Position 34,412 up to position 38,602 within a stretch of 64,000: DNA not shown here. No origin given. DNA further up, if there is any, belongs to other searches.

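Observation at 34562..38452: Second giant T9SS cargo protein (LTD + Ig + multiple ASH/choice-of-anchor-D-like repeats) paired in tandem with the first and bracketed by clean terminators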

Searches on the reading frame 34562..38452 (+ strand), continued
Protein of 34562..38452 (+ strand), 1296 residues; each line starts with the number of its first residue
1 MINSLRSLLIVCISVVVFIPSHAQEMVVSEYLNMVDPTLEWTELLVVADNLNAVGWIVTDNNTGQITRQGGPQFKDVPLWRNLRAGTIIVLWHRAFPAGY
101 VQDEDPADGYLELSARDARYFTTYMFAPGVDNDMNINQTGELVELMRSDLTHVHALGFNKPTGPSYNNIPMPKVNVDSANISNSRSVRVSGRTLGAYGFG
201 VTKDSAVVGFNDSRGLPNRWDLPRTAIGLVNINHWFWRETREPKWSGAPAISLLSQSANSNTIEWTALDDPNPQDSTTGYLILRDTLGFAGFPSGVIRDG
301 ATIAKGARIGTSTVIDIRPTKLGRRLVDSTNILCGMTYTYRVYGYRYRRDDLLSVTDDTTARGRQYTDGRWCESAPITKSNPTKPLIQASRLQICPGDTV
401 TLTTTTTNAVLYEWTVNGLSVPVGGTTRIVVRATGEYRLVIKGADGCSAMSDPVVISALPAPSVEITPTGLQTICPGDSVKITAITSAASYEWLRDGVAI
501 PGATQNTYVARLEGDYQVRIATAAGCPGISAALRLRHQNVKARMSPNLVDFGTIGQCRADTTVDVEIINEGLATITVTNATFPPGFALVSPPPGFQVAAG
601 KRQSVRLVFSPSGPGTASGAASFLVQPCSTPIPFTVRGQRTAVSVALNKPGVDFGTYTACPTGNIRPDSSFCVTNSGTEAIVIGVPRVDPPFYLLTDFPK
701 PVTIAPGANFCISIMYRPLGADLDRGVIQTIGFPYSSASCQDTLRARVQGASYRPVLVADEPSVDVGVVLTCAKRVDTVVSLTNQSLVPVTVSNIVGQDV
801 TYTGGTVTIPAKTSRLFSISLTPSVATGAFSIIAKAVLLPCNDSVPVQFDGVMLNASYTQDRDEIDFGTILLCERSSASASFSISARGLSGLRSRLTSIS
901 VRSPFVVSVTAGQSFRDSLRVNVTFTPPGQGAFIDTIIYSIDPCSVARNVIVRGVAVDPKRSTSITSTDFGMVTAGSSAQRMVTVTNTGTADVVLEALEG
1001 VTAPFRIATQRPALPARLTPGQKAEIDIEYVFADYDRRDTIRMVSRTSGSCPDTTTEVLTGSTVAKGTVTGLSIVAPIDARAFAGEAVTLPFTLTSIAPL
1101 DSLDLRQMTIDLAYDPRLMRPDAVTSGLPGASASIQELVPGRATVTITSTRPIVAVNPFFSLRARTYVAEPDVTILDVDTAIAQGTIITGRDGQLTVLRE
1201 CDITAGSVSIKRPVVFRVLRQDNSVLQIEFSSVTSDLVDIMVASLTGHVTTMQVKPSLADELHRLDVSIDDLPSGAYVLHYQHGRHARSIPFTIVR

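Call 20: search_solved_structures(query=A2, max_evalue=1)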
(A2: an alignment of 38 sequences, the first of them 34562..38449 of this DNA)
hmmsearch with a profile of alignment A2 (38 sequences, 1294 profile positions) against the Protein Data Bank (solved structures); distinct sequences matched with E-value up to 1: 82 (the best 60 are shown).
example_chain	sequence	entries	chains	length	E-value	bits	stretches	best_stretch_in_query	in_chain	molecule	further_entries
9flp_A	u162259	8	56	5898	2.1e-174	585.3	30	368-533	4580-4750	The grappling hook protein A in the bacterium Aureispira sp. CCB-QB1 | The grappling hook protein A (GhpA) in the bacterium Aureispira sp. CCB-QB1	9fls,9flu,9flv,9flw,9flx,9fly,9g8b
7sqc_F0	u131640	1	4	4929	2.3e-54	187.6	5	789-1103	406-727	Hydin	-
9ijj_4G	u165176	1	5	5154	5.5e-47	163.1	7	594-991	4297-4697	Hydrocephalus-inducing protein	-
7n6g_1J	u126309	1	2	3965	5.6e-44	153.2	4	789-1103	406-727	HYDIN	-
9ncf_S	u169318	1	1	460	4.6e-25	90.5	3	373-533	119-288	Immunoglobulin-like domain protein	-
7n6g_1L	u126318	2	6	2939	2.8e-24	87.9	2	693-989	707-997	FAP47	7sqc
7n61_1B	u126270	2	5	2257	9.1e-21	76.3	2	672-1025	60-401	FAP65 | Flagellar associated protein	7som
9c2d_S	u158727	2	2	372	1.2e-18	69.3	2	373-505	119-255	Tail protein | Putative tail protein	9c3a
1e07_A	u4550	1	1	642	1.6e-14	55.6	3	374-533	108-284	CARCINOEMBRYONIC ANTIGEN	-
9rcs_A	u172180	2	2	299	2e-10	42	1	374-532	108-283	Cell adhesion molecule CEACAM6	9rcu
9gh5_D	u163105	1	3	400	5.1e-10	40.7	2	374-528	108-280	Carcinoembryonic antigen-related cell adhesion molecule 1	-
9ijj_C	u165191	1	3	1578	1.9e-09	38.8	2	913-1038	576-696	Cilia- and flagella-associated protein 74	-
7n6g_3H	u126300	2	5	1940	3.2e-09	38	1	913-988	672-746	FAP74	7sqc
6fwx_A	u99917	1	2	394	1.7e-08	35.7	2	390-512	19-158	Titin,Titin,Titin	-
7n6g_4C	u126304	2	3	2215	4e-08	34.4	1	912-983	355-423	FAP81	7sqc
2vn5_A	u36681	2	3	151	4.8e-08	34.1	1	1065-1196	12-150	SCAFFOLDING PROTEIN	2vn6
1g1k_A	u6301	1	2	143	6.3e-08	33.7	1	1068-1196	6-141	SCAFFOLDING PROTEIN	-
6kgc_A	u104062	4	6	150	0.0011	19.7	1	1063-1197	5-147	Probably cellulosomal scaffolding protein, secreted cellulose-binding and cohesin domain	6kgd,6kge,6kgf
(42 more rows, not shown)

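Call 21: find_encoding_contigs(protein=window:34562-38452:+, flank=10000, max_places=3)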
Protein window:34562-38452:+ (1296 aa): 1 contig read that carries it; 1 place shown.
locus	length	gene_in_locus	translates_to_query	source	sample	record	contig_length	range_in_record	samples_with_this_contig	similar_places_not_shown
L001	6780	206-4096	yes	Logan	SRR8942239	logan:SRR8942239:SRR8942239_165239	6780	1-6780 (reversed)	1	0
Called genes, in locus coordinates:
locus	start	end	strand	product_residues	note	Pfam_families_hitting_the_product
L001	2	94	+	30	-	?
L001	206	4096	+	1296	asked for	PF15780:ASH (faint), PF07610:DUF1573 (faint), PF22544:HYDIN_VesB_CFA65-like_Ig (faint)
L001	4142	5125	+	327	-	PF01073:3Beta_HSD, PF01370:Epimerase, PF04321:RmlD_sub_bind, PF05368:NmrA, PF13460:NAD_binding_10, PF16363:GDP_Man_Dehyd, PF07993:NAD_binding_4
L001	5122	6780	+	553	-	?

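Call 22: find_encoding_contigs(protein=P0097, flank=10000, max_places=3)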
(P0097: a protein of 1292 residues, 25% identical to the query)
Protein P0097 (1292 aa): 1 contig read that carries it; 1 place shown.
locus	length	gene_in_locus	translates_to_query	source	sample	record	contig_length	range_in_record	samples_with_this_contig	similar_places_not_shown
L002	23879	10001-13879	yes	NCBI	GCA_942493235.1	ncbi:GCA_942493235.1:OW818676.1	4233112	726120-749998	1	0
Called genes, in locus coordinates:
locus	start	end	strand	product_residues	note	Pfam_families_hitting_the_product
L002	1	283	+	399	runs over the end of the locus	PF00072:Response_reg, PF13487:HD_5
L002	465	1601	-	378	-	PF13175:AAA_15 (weak), PF13476:AAA_23, PF02463:SMC_N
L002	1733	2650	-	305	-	-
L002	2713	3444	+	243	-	PF13398:Peptidase_M50B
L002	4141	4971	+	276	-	PF01048:PNP_UDP_1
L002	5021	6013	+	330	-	-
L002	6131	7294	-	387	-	PF00226:DnaJ, PF01556:DnaJ_C, PF00684:DnaJ_CXXCXGXG, PF15777:Anti-TRAP (faint)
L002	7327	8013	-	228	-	PF01025:GrpE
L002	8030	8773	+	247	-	PF02245:Pur_DNA_glyco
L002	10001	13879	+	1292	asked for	PF22544:HYDIN_VesB_CFA65-like_Ig (faint), PF18962:Por_Secre_tail (weak)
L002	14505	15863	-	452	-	PF00091:Tubulin, PF12327:FtsZ_C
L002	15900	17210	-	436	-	PF11104:PilM_2 (faint), PF02491:SHS2_FTSA, PF06723:MreB_Mbl, PF14450:FtsA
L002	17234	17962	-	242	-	PF08478:POTRA_1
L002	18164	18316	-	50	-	-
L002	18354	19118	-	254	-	-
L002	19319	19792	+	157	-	PF03330:DPBB_1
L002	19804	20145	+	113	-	PF04342:DMT_6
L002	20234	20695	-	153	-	PF01281:Ribosomal_L9_N, PF03948:Ribosomal_L9_C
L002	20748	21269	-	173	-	PF01250:Ribosomal_S6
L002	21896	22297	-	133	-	PF18498:DUF5618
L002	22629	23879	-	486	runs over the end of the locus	PF00772:DnaB, PF13481:AAA_25, PF03796:DnaB_C, PF06745:ATPase (weak)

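Call 23: find_encoding_contigs(protein=P0009, flank=10000, max_places=2)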
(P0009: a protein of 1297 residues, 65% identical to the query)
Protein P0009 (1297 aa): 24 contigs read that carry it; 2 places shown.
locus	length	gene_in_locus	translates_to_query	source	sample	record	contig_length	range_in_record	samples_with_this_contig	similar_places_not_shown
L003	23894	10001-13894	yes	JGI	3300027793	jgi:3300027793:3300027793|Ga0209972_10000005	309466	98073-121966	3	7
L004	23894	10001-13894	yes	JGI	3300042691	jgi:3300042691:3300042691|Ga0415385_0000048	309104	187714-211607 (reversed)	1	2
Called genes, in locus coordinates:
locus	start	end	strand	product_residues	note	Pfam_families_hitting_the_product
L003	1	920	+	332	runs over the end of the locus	PF03308:MeaB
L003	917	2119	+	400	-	PF00557:Peptidase_M24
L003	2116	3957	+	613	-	PF12895:ANAPC3 (faint), PF13424:TPR_12 (faint), PF07719:TPR_2 (faint), PF09976:TPR_21 (faint), PF13174:TPR_6 (faint), PF13181:TPR_8 (faint), PF13428:TPR_14 (faint), PF13432:TPR_16 (faint), +2 more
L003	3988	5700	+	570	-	PF01432:Peptidase_M3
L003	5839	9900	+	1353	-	PF19081:Ig_7 (faint), PF07679:I-set (faint), PF13895:Ig_2 (faint), PF00047:ig (faint), PF07686:V-set (faint), PF13927:Ig_3 (weak)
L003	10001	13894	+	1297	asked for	PF15780:ASH (faint), PF07610:DUF1573 (faint), PF19081:Ig_7 (faint), PF22544:HYDIN_VesB_CFA65-like_Ig (faint)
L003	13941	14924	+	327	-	PF01073:3Beta_HSD, PF01370:Epimerase, PF04321:RmlD_sub_bind, PF05368:NmrA, PF13460:NAD_binding_10, PF16363:GDP_Man_Dehyd, PF07993:NAD_binding_4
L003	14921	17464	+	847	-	PF01804:Penicil_amidase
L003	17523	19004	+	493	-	PF02789:Peptidase_M17_N, PF00883:Peptidase_M17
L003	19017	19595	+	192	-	PF04542:Sigma70_r2, PF08281:Sigma70_r4_2, PF04545:Sigma70_r4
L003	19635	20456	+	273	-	-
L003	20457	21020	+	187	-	PF00578:AhpC-TSA, PF08534:Redoxin, PF00085:Thioredoxin (weak), PF13098:Thioredoxin_2, PF13905:Thioredoxin_8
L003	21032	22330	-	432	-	PF02885:Glycos_trans_3N, PF00591:Glycos_transf_3, PF07831:PYNP_C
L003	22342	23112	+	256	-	PF22435:MRM3-like_sub_bind, PF08032:SpoU_sub_bind, PF00588:SpoU_methylase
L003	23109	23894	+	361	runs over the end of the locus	PF00266:Aminotran_5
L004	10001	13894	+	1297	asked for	PF15780:ASH (faint), PF07610:DUF1573 (faint), PF19081:Ig_7 (faint), PF22544:HYDIN_VesB_CFA65-like_Ig (faint)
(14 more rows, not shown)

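Call 24: find_encoding_contigs(protein=P0023, flank=10000, max_places=2)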
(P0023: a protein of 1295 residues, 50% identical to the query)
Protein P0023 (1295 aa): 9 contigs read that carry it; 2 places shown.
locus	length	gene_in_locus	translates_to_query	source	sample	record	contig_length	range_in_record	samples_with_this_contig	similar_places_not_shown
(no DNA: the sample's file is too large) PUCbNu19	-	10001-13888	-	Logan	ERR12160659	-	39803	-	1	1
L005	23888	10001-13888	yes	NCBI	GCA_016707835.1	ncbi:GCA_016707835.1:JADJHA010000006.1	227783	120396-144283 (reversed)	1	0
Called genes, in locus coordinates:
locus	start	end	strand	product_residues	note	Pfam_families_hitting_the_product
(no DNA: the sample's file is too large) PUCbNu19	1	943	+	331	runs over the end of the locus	PF03308:MeaB, PF01656:CbiA (weak)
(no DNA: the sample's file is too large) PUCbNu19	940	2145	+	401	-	PF00557:Peptidase_M24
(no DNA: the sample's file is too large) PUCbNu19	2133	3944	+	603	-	PF07719:TPR_2 (faint), PF09976:TPR_21 (faint), PF13174:TPR_6 (faint), PF13176:TPR_7 (faint), PF13424:TPR_12 (faint), PF13428:TPR_14 (faint), PF14559:TPR_19 (faint)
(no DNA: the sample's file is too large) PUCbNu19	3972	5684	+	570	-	PF01432:Peptidase_M3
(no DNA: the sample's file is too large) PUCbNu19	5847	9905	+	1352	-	PF07686:V-set (faint), PF00047:ig (faint), PF13927:Ig_3, PF07679:I-set (weak), PF13927:Ig_3, PF07679:I-set (weak), PF13895:Ig_2 (weak), PF13927:Ig_3 (weak)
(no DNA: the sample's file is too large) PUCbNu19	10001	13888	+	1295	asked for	PF15780:ASH (faint), PF06832:BiPBP_C (faint), PF22073:Cep192_D4 (faint), PF22544:HYDIN_VesB_CFA65-like_Ig (faint)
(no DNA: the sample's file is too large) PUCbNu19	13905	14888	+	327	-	PF01073:3Beta_HSD, PF01370:Epimerase, PF02719:Polysacc_synt_2 (faint), PF04321:RmlD_sub_bind, PF05368:NmrA, PF13460:NAD_binding_10, PF16363:GDP_Man_Dehyd, PF07993:NAD_binding_4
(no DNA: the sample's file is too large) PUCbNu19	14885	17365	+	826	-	PF01804:Penicil_amidase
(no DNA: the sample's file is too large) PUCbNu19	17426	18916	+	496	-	PF02789:Peptidase_M17_N, PF00883:Peptidase_M17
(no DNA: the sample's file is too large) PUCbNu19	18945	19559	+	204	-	PF04542:Sigma70_r2, PF08281:Sigma70_r4_2, PF04545:Sigma70_r4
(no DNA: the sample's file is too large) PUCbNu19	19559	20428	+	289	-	-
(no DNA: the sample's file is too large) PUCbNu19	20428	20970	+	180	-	PF00578:AhpC-TSA, PF08534:Redoxin, PF00085:Thioredoxin, PF13098:Thioredoxin_2, PF13905:Thioredoxin_8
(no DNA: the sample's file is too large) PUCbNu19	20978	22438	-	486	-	PF02885:Glycos_trans_3N, PF00591:Glycos_transf_3, PF07831:PYNP_C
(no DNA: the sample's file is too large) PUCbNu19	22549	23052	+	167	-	PF00588:SpoU_methylase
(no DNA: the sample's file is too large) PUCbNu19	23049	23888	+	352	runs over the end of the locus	PF00266:Aminotran_5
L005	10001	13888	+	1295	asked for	PF15780:ASH (faint), PF06832:BiPBP_C (faint), PF22073:Cep192_D4 (faint), PF22544:HYDIN_VesB_CFA65-like_Ig (faint)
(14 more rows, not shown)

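Call 25: find_encoding_contigs(protein=P0058, flank=10000, max_places=2)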
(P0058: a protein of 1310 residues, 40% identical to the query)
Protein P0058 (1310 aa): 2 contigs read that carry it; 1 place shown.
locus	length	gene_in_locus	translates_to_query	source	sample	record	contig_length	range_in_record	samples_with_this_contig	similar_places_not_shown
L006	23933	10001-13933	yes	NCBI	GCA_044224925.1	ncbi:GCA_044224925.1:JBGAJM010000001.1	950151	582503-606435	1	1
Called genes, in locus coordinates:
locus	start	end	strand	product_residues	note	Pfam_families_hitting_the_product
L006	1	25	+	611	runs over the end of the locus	PF13522:GATase_6, PF13537:GATase_7, PF01380:SIS, PF13580:SIS_2 (faint), PF01380:SIS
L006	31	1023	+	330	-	PF03308:MeaB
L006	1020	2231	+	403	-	PF00557:Peptidase_M24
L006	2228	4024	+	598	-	PF13174:TPR_6 (faint), PF13428:TPR_14 (faint)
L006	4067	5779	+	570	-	PF01432:Peptidase_M3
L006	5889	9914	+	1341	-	PF00047:ig (faint), PF07686:V-set (faint), PF18962:Por_Secre_tail (faint), PF16680:Ig_4 (faint), PF07679:I-set (weak), PF13927:Ig_3 (weak), PF13895:Ig_2 (weak), PF13927:Ig_3 (weak), +1 more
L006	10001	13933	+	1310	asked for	PF22067:Cep192_D3 (faint), PF22544:HYDIN_VesB_CFA65-like_Ig (faint), PF07610:DUF1573 (faint), PF15780:ASH (faint), PF22073:Cep192_D4 (faint)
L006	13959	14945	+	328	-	PF01073:3Beta_HSD, PF01370:Epimerase, PF02719:Polysacc_synt_2 (faint), PF04321:RmlD_sub_bind, PF05368:NmrA, PF13460:NAD_binding_10, PF16363:GDP_Man_Dehyd, PF07993:NAD_binding_4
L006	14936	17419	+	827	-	PF01804:Penicil_amidase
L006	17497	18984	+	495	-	PF02789:Peptidase_M17_N, PF00883:Peptidase_M17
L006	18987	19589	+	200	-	PF04542:Sigma70_r2, PF08281:Sigma70_r4_2, PF04545:Sigma70_r4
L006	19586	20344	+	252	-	-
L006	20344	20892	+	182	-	PF00578:AhpC-TSA, PF08534:Redoxin, PF00085:Thioredoxin, PF13098:Thioredoxin_2, PF13905:Thioredoxin_8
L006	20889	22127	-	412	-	PF02885:Glycos_trans_3N, PF00591:Glycos_transf_3, PF07831:PYNP_C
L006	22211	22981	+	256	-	PF22435:MRM3-like_sub_bind (weak), PF00588:SpoU_methylase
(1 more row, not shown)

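Call 26: find_encoding_contigs(protein=P0084, flank=10000, max_places=1)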
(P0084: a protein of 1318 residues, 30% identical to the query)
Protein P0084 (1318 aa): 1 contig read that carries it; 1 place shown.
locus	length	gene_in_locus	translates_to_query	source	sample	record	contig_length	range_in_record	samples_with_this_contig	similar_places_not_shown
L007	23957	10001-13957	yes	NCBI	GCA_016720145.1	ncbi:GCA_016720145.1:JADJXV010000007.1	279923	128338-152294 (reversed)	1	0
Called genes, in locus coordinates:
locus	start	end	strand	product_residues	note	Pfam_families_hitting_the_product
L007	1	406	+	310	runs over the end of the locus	PF00056:Ldh_1_N, PF02866:Ldh_1_C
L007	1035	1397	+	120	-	-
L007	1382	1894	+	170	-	PF00078:RVT_1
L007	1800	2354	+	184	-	PF08388:GIIM (weak)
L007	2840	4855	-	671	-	PF01807:Zn_ribbon_DnaG, PF08275:DNAG_N, PF01751:Toprim, PF13155:Toprim_2, PF13362:Toprim_3, PF13662:Toprim_4, PF10410:DnaB_bind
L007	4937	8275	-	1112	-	PF25778:DUF7948, PF13895:Ig_2 (faint), PF18962:Por_Secre_tail (faint), PF06739:SBBP (faint), PF07679:I-set (faint), PF13927:Ig_3 (weak), PF19081:Ig_7 (faint)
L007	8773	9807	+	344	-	PF05343:Peptidase_M42, PF01546:Peptidase_M20, PF02127:Peptidase_M18 (faint)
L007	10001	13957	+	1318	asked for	PF07610:DUF1573 (faint), PF15780:ASH (faint), PF22067:Cep192_D3 (faint), PF22073:Cep192_D4 (faint), PF00963:Cohesin (faint), PF22544:HYDIN_VesB_CFA65-like_Ig (weak)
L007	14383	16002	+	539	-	PF05833:NFACT_N, PF05670:NFACT-R_1, PF18297:NFACT-R_2 (weak)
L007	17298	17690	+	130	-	-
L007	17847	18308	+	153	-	PF09537:DUF2383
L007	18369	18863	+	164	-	-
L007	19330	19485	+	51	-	PF18919:DUF5670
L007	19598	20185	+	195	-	PF13505:OMP_b-brl, PF13568:OMP_b-brl_2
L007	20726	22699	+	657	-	PF13505:OMP_b-brl (faint), PF13568:OMP_b-brl_2, PF00691:OmpA (faint)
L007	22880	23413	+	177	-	PF07366:SnoaL, PF12680:SnoaL_2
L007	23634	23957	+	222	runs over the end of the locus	PF08022:FAD_binding_8, PF00175:NAD_binding_1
